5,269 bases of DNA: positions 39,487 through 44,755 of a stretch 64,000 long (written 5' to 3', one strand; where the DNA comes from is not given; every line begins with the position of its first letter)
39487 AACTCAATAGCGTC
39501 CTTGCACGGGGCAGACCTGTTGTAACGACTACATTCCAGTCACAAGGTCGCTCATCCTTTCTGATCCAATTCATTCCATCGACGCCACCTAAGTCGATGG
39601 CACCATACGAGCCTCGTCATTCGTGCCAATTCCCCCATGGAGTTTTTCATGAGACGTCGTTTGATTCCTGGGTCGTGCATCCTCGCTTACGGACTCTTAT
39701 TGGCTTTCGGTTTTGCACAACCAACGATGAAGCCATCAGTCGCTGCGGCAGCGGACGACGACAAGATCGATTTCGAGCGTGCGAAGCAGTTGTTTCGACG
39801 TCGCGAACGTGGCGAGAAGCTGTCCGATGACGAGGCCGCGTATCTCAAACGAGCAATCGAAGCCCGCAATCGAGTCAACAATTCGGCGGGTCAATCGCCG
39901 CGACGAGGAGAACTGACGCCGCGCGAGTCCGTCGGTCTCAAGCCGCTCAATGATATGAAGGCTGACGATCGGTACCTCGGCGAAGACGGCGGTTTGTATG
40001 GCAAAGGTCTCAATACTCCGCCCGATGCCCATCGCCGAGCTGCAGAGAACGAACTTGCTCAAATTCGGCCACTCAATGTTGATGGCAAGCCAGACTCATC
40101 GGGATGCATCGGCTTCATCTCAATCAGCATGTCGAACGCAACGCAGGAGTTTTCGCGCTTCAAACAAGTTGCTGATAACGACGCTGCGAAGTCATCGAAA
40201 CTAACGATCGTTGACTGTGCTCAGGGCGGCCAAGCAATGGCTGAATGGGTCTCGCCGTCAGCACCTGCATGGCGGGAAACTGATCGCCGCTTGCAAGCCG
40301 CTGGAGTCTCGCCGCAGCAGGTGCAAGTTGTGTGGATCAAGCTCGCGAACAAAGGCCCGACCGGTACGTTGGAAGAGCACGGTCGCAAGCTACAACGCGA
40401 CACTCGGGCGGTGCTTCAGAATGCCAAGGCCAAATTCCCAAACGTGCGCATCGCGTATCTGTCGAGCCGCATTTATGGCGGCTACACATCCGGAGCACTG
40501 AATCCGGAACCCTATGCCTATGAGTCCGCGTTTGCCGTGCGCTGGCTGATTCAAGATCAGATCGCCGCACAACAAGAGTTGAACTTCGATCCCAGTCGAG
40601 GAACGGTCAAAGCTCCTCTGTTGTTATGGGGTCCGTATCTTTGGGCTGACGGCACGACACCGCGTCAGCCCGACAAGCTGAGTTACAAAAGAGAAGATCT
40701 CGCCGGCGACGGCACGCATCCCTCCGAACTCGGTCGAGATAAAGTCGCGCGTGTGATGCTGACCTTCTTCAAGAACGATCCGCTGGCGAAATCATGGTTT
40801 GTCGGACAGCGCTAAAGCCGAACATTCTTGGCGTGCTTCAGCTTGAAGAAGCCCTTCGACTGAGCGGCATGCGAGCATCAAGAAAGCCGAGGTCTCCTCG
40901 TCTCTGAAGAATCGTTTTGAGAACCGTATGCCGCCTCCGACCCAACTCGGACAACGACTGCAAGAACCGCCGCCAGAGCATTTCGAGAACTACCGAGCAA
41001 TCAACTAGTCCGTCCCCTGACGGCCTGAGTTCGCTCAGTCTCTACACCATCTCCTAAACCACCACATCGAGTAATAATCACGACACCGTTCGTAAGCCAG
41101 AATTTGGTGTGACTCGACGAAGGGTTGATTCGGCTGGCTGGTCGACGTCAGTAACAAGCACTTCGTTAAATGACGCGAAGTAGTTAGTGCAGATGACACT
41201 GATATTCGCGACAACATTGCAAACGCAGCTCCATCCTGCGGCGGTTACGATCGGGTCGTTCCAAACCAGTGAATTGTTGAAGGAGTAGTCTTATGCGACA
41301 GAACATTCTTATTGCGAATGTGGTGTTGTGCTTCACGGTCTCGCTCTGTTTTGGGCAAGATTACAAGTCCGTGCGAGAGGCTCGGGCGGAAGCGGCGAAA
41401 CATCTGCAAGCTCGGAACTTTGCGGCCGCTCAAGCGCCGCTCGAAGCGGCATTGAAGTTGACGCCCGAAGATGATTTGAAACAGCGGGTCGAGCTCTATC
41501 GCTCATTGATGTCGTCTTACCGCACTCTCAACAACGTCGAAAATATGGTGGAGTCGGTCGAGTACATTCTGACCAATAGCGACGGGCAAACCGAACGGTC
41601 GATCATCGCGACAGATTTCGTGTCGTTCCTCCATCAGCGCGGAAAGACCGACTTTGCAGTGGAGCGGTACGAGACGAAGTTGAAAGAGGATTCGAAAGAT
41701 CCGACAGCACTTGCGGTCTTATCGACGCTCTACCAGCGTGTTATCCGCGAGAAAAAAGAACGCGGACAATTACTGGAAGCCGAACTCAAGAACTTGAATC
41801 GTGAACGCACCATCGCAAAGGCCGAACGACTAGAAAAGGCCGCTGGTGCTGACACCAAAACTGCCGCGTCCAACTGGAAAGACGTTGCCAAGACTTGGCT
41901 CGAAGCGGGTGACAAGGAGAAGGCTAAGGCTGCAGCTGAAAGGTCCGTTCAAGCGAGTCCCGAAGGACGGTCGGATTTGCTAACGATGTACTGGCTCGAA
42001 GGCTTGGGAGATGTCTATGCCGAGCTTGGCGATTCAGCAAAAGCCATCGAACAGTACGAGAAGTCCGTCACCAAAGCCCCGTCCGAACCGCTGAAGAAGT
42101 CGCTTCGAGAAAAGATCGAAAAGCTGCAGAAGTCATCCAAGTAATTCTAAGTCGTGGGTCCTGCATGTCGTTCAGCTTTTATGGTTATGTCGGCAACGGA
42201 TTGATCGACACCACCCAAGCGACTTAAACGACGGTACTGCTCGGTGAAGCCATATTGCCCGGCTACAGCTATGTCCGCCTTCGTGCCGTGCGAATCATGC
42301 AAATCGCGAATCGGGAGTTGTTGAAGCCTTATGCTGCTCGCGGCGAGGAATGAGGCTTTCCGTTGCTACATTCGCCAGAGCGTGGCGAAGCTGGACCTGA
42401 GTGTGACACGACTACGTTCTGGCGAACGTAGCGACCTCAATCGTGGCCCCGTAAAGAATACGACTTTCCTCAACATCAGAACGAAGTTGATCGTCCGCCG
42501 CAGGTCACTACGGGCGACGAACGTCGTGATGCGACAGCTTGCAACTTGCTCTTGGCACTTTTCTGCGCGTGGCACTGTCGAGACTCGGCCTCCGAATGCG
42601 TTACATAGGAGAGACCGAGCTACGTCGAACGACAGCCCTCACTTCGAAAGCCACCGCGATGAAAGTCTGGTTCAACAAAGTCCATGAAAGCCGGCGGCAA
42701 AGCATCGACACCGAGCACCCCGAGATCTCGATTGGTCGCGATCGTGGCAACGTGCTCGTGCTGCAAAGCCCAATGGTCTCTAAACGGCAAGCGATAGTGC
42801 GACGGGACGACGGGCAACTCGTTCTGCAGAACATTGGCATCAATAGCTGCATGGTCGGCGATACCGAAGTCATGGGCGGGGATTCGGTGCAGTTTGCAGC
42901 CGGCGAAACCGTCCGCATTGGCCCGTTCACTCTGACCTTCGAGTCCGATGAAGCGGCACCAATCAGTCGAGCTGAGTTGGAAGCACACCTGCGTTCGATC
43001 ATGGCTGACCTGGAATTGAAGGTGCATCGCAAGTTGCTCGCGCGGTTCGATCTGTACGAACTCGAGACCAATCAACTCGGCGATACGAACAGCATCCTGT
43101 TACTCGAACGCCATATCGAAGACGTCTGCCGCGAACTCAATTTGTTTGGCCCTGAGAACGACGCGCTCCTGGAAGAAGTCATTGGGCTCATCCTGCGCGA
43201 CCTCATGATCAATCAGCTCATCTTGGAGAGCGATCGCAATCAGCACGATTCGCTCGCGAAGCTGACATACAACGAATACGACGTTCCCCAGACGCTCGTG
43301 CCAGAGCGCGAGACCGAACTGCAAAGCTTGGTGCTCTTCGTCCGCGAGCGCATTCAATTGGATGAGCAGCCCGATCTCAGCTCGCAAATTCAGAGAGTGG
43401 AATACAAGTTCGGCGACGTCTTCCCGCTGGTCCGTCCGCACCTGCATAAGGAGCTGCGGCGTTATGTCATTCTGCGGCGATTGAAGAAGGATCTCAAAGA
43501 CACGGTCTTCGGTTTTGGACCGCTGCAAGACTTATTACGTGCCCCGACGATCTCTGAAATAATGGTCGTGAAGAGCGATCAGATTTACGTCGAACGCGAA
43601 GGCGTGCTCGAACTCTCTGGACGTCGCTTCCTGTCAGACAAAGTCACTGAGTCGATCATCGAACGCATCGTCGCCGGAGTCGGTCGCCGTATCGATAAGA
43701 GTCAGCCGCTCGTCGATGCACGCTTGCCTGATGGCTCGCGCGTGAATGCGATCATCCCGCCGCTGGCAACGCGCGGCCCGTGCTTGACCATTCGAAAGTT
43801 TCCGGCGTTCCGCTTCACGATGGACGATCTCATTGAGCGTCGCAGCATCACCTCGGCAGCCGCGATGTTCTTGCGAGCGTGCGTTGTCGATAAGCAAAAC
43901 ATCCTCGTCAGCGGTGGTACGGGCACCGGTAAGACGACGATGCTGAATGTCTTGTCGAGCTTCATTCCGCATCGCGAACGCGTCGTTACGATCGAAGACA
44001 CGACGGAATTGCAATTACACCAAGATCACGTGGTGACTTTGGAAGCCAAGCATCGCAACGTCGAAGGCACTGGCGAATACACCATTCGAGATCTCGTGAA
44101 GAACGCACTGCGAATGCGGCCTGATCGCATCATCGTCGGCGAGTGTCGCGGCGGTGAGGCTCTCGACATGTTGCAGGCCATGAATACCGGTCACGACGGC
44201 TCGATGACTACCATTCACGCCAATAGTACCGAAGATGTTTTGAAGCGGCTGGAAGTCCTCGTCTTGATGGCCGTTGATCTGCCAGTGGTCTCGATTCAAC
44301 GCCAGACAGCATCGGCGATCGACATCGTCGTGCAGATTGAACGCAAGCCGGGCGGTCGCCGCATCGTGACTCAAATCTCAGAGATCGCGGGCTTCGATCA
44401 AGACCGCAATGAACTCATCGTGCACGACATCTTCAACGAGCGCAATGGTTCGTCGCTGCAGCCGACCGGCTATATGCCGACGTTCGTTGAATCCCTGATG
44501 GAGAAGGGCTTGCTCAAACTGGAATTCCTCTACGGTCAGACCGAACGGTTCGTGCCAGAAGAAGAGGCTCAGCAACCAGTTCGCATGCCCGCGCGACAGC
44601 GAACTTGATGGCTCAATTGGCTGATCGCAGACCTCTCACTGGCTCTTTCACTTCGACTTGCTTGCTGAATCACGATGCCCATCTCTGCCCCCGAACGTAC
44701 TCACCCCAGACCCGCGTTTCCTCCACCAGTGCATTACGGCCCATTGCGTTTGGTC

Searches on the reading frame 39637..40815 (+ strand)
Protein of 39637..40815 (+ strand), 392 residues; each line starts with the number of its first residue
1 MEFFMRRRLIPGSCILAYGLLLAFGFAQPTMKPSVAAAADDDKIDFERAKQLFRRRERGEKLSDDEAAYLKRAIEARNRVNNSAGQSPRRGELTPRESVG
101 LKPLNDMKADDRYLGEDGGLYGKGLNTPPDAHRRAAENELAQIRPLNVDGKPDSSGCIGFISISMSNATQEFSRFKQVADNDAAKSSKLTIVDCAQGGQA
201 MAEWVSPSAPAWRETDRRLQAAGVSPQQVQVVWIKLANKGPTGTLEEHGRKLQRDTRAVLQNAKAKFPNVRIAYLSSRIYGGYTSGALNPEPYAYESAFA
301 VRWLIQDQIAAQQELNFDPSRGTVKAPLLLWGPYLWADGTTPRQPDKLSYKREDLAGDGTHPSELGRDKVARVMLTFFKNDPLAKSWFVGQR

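Call 38: find_encoding_contigs(protein=window:39637-40815:+, flank=10000, max_places=10)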
Protein window:39637-40815:+ (392 aa): no gene with exactly this product is on record in the collection.

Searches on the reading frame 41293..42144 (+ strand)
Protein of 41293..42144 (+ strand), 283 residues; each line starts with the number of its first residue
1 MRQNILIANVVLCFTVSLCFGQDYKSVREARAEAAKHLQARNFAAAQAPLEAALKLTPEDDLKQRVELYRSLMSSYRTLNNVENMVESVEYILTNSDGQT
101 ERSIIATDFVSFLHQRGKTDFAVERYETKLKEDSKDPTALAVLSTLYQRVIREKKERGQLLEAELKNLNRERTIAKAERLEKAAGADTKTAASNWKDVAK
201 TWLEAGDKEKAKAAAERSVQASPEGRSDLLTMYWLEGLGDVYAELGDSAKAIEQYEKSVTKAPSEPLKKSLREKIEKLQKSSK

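Call 40: find_encoding_contigs(protein=window:41293-42144:+, flank=10000, max_places=10)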
Protein window:41293-42144:+ (283 aa): no gene with exactly this product is on record in the collection.

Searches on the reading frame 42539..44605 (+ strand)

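Call 53: search_protein_families(library=pfam, proteins=[window:42539-44605:+], max_evalue=0.00001)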
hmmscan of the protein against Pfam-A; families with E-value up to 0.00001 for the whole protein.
window:42539-44605:+ (689 aa): 2 families
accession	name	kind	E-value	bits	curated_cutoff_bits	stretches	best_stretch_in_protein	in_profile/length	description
PF00437.27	T2SSE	-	2.7e-58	197.8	24.9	1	326-598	5-273/370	Type II/IV secretion system protein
PF00498.31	FHA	-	1.1e-07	32.6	20.7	1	63-128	1-67/67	FHA domain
